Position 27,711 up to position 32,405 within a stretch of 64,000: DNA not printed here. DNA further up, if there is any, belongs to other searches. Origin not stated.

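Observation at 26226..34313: HTH protein - ECF sigma - anti-sigma-like - giant surface protein - FN3/PG-binding protein: a self-regulated surface-layer module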

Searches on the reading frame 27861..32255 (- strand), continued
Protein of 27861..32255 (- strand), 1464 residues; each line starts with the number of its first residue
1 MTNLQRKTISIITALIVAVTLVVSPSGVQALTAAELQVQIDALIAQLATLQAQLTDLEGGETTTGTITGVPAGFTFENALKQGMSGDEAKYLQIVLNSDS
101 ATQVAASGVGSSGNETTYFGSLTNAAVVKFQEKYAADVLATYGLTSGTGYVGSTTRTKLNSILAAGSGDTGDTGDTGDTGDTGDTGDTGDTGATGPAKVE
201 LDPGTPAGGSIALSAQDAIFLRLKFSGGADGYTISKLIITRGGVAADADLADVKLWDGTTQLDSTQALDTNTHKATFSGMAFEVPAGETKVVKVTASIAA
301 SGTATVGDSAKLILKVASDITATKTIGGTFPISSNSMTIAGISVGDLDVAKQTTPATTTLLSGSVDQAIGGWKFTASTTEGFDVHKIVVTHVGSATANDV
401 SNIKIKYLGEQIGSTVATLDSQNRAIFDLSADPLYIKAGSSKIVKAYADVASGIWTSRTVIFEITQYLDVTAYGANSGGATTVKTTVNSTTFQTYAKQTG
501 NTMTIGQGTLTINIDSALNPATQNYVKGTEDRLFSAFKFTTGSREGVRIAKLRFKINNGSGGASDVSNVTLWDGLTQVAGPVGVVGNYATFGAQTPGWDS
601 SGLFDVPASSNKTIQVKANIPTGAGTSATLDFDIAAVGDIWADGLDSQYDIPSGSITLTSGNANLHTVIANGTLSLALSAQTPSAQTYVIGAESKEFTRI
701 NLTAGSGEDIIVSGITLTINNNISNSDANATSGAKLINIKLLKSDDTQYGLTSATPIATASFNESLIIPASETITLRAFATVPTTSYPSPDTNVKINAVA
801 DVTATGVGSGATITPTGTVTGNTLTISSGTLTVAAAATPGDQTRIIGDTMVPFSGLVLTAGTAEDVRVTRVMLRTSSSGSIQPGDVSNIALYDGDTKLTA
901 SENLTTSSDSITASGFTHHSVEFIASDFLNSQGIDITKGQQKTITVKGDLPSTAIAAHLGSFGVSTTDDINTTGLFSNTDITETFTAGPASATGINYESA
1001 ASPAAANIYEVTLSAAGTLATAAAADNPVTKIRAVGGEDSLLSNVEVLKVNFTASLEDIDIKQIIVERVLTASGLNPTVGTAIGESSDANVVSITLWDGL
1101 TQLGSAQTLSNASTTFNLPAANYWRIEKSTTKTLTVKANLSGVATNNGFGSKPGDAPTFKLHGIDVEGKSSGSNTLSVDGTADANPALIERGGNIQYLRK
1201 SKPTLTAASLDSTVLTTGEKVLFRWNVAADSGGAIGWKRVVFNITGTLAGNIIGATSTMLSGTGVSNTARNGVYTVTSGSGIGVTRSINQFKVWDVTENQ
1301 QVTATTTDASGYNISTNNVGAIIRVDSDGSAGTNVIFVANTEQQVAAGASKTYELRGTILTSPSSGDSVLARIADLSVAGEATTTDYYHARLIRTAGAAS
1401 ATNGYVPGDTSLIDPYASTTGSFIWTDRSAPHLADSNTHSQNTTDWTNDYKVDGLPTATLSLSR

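Call 21: find_encoding_contigs(protein=P0104, flank=7000, max_places=1)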
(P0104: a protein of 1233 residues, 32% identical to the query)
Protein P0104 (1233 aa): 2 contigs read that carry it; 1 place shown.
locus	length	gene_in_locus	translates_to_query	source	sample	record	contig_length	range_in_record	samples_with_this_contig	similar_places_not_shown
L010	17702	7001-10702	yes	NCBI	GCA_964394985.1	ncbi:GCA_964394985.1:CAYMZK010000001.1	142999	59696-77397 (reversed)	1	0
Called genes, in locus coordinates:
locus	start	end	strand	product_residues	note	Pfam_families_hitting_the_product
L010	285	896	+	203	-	-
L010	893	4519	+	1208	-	-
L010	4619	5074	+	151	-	-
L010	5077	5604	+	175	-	PF08220:HTH_DeoR (weak)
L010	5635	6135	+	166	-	PF07638:Sigma70_ECF (weak), PF04542:Sigma70_r2, PF08281:Sigma70_r4_2, PF04545:Sigma70_r4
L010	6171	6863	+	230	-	PF18915:DUF5667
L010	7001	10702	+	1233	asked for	-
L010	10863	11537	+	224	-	PF23914:TPR_CcmH_CycH (faint), PF13428:TPR_14 (faint), PF13424:TPR_12, PF00515:TPR_1 (weak), PF13414:TPR_11, PF14559:TPR_19, PF13431:TPR_17 (weak), PF07719:TPR_2 (weak), +8 more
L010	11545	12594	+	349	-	PF17957:Big_7 (weak)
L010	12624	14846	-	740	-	PF04932:Wzy_C, PF00515:TPR_1 (faint), PF07719:TPR_2 (faint), PF14559:TPR_19 (faint)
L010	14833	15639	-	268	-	-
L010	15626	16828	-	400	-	PF04932:Wzy_C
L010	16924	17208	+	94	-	-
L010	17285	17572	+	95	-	PF12728:HTH_17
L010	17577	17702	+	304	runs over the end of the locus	PF00106:adh_short (weak), PF01073:3Beta_HSD, PF01370:Epimerase, PF02719:Polysacc_synt_2, PF04321:RmlD_sub_bind, PF05368:NmrA (faint), PF13460:NAD_binding_10, PF16363:GDP_Man_Dehyd, +1 more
